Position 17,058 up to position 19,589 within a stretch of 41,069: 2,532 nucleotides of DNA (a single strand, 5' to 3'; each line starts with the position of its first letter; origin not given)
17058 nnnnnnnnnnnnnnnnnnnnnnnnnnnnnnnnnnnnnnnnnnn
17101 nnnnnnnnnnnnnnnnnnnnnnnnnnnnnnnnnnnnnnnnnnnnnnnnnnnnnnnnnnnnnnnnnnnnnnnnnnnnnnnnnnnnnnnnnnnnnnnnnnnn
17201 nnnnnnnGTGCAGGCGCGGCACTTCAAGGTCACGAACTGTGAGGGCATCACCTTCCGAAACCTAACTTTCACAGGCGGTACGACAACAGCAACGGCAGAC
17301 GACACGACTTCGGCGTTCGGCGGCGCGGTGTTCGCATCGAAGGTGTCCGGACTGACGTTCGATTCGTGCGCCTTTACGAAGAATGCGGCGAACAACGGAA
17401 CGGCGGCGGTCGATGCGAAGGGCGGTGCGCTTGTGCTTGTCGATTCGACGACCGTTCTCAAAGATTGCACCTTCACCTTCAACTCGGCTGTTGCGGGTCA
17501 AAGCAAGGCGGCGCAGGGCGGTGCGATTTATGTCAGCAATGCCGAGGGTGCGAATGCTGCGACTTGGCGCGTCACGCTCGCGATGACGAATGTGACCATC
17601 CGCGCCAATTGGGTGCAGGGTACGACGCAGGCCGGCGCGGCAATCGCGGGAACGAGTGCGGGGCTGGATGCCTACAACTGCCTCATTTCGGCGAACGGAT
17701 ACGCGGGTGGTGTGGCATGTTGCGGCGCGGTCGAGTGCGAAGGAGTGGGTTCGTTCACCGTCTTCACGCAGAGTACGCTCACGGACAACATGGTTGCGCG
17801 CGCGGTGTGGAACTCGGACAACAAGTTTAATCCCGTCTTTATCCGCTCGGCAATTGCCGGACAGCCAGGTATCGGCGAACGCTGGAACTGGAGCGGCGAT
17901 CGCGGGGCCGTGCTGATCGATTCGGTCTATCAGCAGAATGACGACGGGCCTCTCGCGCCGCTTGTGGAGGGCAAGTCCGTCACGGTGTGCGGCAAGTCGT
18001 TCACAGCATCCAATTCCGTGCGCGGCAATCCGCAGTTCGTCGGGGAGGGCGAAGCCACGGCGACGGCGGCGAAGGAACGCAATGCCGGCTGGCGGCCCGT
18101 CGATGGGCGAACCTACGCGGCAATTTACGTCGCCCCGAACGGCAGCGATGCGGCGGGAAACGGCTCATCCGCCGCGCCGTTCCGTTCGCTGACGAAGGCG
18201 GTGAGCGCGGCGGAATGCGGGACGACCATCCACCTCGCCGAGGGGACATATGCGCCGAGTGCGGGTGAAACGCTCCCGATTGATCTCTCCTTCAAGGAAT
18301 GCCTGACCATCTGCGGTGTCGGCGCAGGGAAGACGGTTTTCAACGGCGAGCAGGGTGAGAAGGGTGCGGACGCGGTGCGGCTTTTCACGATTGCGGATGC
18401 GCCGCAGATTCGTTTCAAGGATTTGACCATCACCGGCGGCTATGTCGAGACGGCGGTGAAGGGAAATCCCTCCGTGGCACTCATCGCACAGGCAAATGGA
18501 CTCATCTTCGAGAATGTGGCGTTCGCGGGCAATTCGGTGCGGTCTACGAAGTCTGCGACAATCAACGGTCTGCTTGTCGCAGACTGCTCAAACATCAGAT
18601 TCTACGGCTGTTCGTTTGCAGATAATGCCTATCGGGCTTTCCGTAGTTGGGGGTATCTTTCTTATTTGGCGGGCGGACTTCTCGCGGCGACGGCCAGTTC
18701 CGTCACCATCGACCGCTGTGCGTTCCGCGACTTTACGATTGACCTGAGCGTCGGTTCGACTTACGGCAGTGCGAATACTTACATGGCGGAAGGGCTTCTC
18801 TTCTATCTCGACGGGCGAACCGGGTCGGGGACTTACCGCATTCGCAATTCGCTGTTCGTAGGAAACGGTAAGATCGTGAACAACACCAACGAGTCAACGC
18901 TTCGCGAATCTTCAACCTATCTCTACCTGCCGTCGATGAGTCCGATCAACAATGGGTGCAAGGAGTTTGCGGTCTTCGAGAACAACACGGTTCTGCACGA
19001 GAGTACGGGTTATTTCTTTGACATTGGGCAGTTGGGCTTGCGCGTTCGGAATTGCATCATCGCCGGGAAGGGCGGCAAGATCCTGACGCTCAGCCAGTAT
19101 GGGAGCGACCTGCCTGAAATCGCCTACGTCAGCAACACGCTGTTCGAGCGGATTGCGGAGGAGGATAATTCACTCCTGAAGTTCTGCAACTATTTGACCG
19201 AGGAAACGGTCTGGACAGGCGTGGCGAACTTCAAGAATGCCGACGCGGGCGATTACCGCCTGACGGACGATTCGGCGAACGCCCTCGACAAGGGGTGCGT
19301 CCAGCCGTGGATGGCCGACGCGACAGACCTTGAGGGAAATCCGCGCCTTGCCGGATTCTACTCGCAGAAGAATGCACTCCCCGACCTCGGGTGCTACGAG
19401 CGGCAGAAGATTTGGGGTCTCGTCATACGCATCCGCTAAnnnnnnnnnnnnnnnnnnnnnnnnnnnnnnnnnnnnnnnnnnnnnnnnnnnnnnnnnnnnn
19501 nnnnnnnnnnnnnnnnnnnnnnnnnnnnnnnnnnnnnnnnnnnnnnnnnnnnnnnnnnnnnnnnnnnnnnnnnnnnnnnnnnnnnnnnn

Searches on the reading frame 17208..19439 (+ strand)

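Call 5: search_protein_families(library=pfam, proteins=[window:17208-19439:+], max_evalue=0.001)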
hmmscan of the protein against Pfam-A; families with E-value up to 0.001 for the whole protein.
window:17208-19439:+ (743 aa): 2 families
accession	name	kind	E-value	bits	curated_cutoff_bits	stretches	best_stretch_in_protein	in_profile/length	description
PF07602.17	DUF1565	-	2.1e-12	47.4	20.3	1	311-380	2-66/257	Protein of unknown function (DUF1565)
PF13229.12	Beta_helix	-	3e-10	40.4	25.9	1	8-167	5-141/158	Right handed beta helix region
